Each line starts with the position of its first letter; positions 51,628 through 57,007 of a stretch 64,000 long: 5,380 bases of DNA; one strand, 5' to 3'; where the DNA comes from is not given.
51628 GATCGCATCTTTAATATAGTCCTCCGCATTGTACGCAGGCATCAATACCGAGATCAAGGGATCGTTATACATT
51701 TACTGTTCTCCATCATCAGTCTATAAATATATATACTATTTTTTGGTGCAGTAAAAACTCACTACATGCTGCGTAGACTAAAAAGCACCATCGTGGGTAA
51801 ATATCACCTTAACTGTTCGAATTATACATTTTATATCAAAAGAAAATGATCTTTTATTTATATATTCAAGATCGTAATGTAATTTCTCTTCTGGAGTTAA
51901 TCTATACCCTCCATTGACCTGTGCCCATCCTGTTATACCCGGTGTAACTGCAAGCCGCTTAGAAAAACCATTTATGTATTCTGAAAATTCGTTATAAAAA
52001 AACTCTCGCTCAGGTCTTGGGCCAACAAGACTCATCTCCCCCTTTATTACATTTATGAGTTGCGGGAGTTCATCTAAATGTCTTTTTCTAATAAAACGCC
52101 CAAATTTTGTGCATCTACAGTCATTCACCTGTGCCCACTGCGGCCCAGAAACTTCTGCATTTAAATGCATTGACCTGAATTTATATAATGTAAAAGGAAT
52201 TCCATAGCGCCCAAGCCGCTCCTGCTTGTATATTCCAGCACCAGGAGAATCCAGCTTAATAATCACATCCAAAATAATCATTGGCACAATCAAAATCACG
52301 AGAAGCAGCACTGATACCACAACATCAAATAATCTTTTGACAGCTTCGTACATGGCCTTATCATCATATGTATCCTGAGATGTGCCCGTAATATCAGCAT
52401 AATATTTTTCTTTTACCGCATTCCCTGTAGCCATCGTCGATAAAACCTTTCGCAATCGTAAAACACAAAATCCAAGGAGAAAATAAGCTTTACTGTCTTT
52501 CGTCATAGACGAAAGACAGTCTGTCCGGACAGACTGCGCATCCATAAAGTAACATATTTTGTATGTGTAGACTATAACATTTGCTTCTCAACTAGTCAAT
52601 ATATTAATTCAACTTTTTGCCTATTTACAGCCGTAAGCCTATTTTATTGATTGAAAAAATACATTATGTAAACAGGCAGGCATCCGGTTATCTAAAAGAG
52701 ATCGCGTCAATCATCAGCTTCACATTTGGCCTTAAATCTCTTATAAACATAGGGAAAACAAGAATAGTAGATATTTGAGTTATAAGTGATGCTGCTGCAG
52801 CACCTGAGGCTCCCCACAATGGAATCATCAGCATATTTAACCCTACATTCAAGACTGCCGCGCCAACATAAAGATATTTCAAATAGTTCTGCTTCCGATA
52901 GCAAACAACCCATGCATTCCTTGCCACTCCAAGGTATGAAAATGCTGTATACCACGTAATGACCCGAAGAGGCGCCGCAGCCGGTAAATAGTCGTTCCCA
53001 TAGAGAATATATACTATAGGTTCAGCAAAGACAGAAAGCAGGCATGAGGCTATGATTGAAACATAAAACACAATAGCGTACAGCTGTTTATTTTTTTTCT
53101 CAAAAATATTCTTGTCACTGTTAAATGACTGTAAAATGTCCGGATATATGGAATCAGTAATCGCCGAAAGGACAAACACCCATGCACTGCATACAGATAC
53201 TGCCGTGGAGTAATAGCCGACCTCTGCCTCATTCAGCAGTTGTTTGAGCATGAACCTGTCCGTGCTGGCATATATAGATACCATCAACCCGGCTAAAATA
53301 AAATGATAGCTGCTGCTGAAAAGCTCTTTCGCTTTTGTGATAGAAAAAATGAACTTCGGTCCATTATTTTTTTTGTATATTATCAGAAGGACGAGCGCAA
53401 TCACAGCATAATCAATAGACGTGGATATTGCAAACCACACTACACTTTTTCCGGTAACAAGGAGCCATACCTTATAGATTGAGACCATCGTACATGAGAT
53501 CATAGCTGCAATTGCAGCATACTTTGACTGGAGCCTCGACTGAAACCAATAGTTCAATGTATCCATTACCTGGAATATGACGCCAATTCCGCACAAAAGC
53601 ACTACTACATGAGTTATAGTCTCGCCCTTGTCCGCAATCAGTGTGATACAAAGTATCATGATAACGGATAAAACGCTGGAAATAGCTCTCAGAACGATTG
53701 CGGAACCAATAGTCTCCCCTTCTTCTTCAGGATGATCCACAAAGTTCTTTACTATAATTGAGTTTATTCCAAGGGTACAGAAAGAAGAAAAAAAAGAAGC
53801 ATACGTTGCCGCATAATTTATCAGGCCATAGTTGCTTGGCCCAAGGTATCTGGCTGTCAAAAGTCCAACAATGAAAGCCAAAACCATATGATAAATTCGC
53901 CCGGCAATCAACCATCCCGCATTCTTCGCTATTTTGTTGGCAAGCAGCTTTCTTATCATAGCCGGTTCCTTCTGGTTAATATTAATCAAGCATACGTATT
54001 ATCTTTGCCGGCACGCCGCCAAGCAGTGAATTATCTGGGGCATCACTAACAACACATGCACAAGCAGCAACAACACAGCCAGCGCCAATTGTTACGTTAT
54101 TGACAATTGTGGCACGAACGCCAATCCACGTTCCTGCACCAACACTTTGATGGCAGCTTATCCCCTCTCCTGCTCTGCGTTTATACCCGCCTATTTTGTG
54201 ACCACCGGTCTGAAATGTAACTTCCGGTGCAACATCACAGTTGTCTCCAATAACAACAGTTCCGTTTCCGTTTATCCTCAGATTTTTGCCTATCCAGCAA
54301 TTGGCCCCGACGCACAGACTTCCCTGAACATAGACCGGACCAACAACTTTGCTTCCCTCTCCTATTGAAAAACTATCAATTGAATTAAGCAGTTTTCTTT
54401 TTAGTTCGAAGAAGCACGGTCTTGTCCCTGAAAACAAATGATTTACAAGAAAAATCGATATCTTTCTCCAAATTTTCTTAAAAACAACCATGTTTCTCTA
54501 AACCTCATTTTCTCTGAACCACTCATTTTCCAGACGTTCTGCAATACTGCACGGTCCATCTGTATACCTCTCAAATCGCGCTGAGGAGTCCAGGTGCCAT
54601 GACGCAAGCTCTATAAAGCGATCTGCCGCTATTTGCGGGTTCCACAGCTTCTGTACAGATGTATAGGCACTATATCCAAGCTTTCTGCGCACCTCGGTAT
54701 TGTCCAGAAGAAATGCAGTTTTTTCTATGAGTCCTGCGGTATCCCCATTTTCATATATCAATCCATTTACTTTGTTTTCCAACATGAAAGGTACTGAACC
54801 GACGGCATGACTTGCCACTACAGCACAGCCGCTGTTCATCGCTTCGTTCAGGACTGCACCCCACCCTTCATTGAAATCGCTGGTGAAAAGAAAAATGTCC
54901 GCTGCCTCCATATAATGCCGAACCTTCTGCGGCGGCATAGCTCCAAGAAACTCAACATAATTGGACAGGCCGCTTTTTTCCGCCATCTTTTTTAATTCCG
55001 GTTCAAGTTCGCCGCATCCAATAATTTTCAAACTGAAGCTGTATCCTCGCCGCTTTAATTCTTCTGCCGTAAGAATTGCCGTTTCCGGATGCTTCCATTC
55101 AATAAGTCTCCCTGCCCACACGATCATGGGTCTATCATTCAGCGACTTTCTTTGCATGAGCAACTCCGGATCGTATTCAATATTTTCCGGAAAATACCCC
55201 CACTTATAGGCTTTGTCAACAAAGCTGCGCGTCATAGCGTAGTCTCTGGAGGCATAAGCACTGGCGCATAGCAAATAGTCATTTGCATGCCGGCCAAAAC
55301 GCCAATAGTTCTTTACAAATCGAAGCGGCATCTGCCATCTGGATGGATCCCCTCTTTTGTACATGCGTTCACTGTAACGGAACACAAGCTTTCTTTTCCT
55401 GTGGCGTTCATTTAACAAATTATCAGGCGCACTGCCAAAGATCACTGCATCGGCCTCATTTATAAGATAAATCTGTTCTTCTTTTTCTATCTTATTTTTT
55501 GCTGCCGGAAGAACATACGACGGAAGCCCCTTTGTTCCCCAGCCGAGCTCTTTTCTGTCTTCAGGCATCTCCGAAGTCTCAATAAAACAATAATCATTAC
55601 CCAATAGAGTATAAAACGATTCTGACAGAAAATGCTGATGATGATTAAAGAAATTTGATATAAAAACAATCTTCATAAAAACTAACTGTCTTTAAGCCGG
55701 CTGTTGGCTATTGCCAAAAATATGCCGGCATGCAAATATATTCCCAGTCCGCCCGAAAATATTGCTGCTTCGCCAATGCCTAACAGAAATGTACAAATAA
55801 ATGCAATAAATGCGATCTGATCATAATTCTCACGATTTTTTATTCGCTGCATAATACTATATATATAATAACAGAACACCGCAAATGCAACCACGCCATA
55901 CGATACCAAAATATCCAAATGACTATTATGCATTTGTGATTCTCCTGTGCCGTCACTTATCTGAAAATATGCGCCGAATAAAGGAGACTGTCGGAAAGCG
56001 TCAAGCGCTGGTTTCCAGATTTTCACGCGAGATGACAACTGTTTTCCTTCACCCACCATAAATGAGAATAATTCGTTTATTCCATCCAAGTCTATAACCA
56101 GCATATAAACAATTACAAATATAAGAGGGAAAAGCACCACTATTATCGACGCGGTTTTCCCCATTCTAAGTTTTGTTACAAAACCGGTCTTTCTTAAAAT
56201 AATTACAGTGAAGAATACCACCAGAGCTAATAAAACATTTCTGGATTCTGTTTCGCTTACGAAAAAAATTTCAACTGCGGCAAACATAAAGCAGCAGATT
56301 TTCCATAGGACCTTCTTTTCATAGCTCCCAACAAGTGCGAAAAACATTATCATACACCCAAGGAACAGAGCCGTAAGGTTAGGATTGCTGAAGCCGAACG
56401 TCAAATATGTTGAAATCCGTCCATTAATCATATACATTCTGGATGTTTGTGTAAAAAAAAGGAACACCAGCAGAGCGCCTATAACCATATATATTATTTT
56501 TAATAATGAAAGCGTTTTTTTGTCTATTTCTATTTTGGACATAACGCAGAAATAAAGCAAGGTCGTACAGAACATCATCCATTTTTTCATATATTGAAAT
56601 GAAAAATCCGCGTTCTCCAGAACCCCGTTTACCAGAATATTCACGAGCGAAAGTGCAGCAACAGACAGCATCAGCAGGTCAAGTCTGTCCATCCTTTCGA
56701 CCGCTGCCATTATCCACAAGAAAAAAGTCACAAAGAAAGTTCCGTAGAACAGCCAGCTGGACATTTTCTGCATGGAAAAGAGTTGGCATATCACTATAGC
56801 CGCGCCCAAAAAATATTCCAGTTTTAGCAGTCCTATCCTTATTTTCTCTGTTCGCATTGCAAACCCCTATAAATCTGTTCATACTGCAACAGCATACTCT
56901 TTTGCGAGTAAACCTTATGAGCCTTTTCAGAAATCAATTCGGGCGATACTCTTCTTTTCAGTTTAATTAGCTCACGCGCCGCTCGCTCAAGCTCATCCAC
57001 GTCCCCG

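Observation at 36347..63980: About 27.6-kb co-directional envelope island: a polysaccharide locus running directly into two wall-binding megaproteins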

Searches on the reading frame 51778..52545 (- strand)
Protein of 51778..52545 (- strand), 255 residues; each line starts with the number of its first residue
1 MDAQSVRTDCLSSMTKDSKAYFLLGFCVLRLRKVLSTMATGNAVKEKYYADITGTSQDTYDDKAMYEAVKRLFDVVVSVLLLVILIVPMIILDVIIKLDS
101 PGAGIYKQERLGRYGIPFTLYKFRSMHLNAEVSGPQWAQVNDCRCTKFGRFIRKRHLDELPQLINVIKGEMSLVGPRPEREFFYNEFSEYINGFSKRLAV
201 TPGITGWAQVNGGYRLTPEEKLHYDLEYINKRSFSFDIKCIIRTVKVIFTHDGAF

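Call 5: search_protein_families(library=pfam, proteins=[window:51778-52545:-], max_evalue=0.001)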
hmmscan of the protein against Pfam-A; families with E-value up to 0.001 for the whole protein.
window:51778-52545:- (255 aa): 1 family
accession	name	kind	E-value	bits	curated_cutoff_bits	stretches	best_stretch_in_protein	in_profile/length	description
PF02397.22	Bac_transf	-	3.8e-64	216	27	1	70-249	1-178/179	Bacterial sugar transferase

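Call 42: search_protein_families(library=ncbifam, proteins=[window:51778-52545:-], max_evalue=0.001)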
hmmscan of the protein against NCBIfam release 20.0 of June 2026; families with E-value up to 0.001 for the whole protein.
window:51778-52545:- (255 aa): 10 families
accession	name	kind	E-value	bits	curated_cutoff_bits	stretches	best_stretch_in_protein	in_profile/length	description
TIGR03025.1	EPS_sugtrans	subfamily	2.7e-83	280.6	295.55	1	51-254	239-444/445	exopolysaccharide biosynthesis polyprenyl glycosylphosphotransferase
TIGR03023.1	WcaJ_sugtrans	equivalog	1.9e-73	248.3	410.75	1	65-255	258-453/453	undecaprenyl-phosphate glucose phosphotransferase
TIGR03013.1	EpsB_2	subfamily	4.4e-65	220.5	393.35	1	60-253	245-441/443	TIGR03013 family XrtA/PEP-CTERM system glycosyltransferase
TIGR03022.1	WbaP_sugtrans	subfamily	2.2e-52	178.8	403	1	67-255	256-456/456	undecaprenyl-phosphate galactose phosphotransferase WbaP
NF041877.1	EPS_EpsZ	equivalog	3.4e-46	157.8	800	1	61-254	257-458/459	exopolysaccharide biosynthesis polyisoprenyl-phosphate hexose-1-phosphate transferase EpsZ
NF007518.0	PRK10124.1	equivalog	6.5e-46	157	684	1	67-253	271-462/464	undecaprenyl-phosphate glucose phosphotransferase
NF052601.1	undeca_RfbP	equivalog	2e-43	148.4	330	2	141-250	131-237/244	undecaprenyl-phosphate galactose phosphotransferase family protein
NF050817.1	PolSacchBiosHfsE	equivalog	7.8e-40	137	750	1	62-248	267-459/467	polysaccharide biosynthesis protein HfsE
NF011751.0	PRK15204.1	equivalog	1.5e-34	119.5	907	1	68-255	278-476/476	undecaprenyl-phosphate galactose phosphotransferase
NF045514.1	glycotran_HepC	equivalog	1.5e-21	76.7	140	1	47-178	94-211/220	heterocyst development glycosyltransferase HepC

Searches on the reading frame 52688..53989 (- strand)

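Call 5: search_protein_families(library=pfam, proteins=[window:52688-53989:-], max_evalue=0.001)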
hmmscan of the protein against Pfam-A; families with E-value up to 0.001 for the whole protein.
window:52688-53989:- (433 aa): 2 families
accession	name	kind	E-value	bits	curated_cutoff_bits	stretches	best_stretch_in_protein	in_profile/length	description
PF01943.22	Polysacc_synt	-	1.5e-29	103.7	28.2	1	21-286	2-271/274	Polysaccharide biosynthesis protein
PF13440.11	Polysacc_synt_3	-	4.2e-24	85.7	23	1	46-338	3-292/293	Polysaccharide biosynthesis protein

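Call 42: search_protein_families(library=ncbifam, proteins=[window:52688-53989:-], max_evalue=0.001)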
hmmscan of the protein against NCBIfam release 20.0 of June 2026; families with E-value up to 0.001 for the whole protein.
window:52688-53989:- (433 aa): 5 families
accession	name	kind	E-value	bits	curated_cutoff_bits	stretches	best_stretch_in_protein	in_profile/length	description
NF041871.1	Wzx_EPS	equivalog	5.8e-21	74.8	800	1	35-410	17-393/492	exopolysaccharide biosynthesis flippase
NF058658.1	Oglyco_Wzx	exception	2.1e-11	43.5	720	1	13-417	3-403/478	O-glycosylation flippase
NF047674.1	TeichurnBiosyTuaB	equivalog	9e-11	41.5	580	1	17-344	5-331/469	teichuronic acid biosynthesis protein TuaB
NF050818.1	PolSacchBiosHfsF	equivalog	3.4e-07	29.6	700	1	36-403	14-390/468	polysaccharide biosynthesis protein HfsF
NF007773.0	PRK10459.1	equivalog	4.6e-06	25.9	273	1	19-411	6-397/492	MOP flippase family protein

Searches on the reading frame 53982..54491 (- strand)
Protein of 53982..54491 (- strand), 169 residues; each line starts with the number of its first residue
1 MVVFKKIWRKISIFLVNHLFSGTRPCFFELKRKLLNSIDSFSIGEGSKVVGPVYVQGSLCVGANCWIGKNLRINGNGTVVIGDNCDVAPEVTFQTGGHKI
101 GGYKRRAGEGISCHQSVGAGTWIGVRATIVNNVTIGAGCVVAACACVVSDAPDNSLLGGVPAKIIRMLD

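Call 4: search_protein_families(library=pfam, proteins=[window:53982-54491:-], max_evalue=0.001)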
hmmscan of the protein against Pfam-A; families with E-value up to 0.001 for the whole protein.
window:53982-54491:- (169 aa): 2 families
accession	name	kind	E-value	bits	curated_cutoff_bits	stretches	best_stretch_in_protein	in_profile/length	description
PF00132.30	Hexapep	-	5e-09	35.9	27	1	117-147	4-34/36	Bacterial transferase hexapeptide (six repeats)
PF25084.1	LbH_EIF2B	-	7e-05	23.2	54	0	41-88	22-71/105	EIF2B subunit epsilon LbH domain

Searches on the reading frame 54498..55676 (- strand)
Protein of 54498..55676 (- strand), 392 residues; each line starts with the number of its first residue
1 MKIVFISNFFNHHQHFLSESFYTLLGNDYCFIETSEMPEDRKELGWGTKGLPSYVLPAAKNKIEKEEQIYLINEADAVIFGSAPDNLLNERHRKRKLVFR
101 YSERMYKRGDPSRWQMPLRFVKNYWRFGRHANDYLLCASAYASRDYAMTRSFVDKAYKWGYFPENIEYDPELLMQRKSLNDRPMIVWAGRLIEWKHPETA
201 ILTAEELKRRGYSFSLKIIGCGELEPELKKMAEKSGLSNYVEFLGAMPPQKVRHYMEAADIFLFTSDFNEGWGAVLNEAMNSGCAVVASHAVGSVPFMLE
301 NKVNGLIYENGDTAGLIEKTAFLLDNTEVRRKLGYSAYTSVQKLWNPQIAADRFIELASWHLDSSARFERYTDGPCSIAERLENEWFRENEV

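Call 4: search_protein_families(library=pfam, proteins=[window:54498-55676:-], max_evalue=0.001)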
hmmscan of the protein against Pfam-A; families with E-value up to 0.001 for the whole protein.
window:54498-55676:- (392 aa): 3 families
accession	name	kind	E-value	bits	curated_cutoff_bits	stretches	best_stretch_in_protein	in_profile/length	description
PF00534.26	Glycos_transf_1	-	3.6e-31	108.4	26.4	1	180-338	13-170/172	Glycosyl transferases group 1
PF13692.12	Glyco_trans_1_4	-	1.1e-24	87.8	27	1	183-326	2-142/142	Glycosyl transferases group 1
PF13524.12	Glyco_trans_1_2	-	0.00015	22.1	25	1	234-353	27-141/144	Glycosyl transferase-like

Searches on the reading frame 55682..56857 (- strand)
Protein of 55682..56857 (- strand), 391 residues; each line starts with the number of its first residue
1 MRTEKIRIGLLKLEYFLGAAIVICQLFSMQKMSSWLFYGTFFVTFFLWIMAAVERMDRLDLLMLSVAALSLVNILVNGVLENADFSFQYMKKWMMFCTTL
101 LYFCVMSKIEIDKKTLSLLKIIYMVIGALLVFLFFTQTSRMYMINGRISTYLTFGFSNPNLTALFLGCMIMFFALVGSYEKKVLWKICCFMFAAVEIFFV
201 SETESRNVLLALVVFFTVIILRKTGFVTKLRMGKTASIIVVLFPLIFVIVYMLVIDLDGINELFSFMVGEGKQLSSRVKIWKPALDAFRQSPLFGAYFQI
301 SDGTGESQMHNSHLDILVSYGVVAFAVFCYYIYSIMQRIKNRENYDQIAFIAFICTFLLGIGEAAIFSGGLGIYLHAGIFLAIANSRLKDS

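Call 4: search_protein_families(library=pfam, proteins=[window:55682-56857:-], max_evalue=0.001)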
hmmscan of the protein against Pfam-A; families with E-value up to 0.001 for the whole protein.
window:55682-56857:- (391 aa): 1 family
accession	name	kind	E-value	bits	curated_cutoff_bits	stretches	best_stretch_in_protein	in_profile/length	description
PF04932.20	Wzy_C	-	4.7e-12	46.4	31.7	1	198-329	8-149/149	O-Antigen ligase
